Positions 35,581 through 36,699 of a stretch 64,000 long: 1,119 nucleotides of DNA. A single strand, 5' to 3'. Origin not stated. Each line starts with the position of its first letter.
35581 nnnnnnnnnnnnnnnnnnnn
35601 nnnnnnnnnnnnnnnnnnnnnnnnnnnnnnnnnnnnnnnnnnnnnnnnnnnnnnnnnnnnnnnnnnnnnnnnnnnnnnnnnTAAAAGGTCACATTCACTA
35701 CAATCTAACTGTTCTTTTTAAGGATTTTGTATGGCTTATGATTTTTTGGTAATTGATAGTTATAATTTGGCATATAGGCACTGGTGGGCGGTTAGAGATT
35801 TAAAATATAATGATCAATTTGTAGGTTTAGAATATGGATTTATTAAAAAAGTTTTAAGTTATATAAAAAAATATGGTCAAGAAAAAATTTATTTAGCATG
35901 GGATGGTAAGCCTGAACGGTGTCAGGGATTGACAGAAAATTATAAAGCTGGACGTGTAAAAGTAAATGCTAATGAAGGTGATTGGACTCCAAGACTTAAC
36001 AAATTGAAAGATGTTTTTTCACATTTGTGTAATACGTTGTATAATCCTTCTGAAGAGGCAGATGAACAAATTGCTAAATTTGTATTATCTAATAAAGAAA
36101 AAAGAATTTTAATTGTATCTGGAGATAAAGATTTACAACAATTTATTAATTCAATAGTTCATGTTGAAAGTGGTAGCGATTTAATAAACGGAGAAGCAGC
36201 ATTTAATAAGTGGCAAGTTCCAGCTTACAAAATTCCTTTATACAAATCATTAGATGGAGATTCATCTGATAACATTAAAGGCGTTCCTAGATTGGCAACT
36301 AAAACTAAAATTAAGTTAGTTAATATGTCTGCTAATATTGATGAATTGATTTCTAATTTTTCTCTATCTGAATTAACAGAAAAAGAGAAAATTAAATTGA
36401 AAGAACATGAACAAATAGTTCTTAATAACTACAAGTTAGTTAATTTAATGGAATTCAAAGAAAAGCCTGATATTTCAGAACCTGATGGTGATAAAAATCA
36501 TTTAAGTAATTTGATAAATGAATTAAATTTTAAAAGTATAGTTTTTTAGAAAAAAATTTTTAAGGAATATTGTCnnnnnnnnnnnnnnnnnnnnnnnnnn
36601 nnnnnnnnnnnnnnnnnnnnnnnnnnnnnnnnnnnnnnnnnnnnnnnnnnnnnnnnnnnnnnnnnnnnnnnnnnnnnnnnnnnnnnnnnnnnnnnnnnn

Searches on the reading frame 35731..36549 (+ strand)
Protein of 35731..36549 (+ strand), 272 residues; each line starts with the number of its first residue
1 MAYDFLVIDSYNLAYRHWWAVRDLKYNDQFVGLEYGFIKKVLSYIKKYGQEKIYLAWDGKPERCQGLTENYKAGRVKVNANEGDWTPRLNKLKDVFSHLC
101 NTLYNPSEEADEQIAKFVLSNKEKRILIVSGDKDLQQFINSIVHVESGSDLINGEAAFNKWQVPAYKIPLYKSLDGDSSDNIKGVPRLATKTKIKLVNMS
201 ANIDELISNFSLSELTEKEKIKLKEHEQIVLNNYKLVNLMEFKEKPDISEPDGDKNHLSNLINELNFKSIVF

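Call 10: search_protein_families(library=pfam, max_evalue=0.001, proteins=[window:35731-36549:+])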
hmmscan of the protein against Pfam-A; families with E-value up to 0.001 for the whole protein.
window:35731-36549:+ (272 aa): 3 families
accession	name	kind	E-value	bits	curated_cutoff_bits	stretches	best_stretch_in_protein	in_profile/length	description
PF02739.22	5_3_exonuc_N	-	1e-17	64.8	34.3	1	5-147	2-146/164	5'-3' exonuclease, N-terminal resolvase-like domain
PF01367.25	5_3_exonuc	-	4.8e-12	46.7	40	1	166-240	4-77/97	5'-3' exonuclease, C-terminal SAM fold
PF05991.17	NYN_YacP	-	1.9e-05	25.2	24.6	0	104-140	72-111/166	YacP-like NYN domain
